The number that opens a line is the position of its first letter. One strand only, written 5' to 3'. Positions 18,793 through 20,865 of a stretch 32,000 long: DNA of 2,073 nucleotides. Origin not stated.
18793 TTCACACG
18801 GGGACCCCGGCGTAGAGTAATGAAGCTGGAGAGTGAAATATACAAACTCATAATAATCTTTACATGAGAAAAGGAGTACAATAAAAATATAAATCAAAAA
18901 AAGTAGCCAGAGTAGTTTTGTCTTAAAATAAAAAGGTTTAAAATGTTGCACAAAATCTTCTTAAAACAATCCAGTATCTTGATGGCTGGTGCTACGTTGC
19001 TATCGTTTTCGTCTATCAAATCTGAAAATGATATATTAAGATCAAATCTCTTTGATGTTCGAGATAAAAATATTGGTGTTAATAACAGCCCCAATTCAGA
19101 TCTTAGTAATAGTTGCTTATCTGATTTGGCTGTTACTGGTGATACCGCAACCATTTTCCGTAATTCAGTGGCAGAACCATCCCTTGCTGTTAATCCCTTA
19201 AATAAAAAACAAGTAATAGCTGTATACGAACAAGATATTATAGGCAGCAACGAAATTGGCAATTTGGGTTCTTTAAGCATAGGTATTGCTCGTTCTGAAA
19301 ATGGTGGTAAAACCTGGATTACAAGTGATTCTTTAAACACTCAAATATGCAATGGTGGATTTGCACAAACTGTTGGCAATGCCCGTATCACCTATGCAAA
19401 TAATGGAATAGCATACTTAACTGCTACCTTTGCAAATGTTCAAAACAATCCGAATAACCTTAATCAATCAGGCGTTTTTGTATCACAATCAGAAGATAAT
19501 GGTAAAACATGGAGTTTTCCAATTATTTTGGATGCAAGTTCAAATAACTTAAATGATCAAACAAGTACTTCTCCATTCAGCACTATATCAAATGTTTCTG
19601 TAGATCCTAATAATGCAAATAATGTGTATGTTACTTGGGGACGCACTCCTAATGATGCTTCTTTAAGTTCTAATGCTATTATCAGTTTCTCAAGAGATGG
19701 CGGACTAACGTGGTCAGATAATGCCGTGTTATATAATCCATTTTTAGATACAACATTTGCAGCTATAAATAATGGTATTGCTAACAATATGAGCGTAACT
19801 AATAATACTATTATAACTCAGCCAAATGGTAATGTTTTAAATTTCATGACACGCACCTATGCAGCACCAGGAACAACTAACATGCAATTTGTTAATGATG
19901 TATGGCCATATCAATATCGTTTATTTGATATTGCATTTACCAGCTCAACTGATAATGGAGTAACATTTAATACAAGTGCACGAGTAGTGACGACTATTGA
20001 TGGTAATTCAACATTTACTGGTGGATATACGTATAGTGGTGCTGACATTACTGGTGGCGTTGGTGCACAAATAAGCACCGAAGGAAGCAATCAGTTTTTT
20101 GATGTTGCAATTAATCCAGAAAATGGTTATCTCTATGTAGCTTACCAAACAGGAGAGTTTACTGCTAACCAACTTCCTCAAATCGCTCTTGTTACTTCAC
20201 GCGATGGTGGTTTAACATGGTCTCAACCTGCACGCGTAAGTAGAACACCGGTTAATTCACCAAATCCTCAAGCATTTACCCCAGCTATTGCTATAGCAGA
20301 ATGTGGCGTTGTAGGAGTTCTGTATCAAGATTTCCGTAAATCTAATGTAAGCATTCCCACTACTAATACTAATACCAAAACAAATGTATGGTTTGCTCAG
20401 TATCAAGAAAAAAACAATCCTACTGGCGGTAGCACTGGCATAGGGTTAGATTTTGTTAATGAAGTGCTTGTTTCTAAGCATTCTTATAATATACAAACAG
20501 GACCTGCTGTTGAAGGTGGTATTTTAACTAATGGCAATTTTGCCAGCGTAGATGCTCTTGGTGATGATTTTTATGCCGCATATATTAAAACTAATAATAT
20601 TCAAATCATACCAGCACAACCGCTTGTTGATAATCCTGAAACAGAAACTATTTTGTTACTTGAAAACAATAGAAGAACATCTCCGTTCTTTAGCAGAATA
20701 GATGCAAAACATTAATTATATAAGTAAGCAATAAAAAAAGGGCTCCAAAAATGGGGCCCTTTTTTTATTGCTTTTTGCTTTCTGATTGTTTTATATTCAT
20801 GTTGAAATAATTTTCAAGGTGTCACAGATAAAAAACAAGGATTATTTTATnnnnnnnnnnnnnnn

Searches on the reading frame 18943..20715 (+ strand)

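Call 15: search_protein_families(library=pfam, proteins=[window:18943-20715:+], max_evalue=0.001)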
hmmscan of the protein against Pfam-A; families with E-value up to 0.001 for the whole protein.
window:18943-20715:+ (590 aa): 4 families
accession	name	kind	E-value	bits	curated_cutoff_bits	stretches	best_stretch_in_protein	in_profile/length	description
PF13088.12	BNR_2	-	1.2e-11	45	31.4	1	113-260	18-153/277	BNR repeat-like domain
PF02012.26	BNR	-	2.2e-06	27.3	27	0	418-427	2-11/12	BNR/Asp-box repeat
PF21471.3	Reelin_subrepeat-B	-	2.7e-05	24.4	27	0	233-262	47-77/127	Reelin subrepeat B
PF24316.1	Tli3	-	2.9e-05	24.9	27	0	148-204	54-107/129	T6SS Tli3 immunity protein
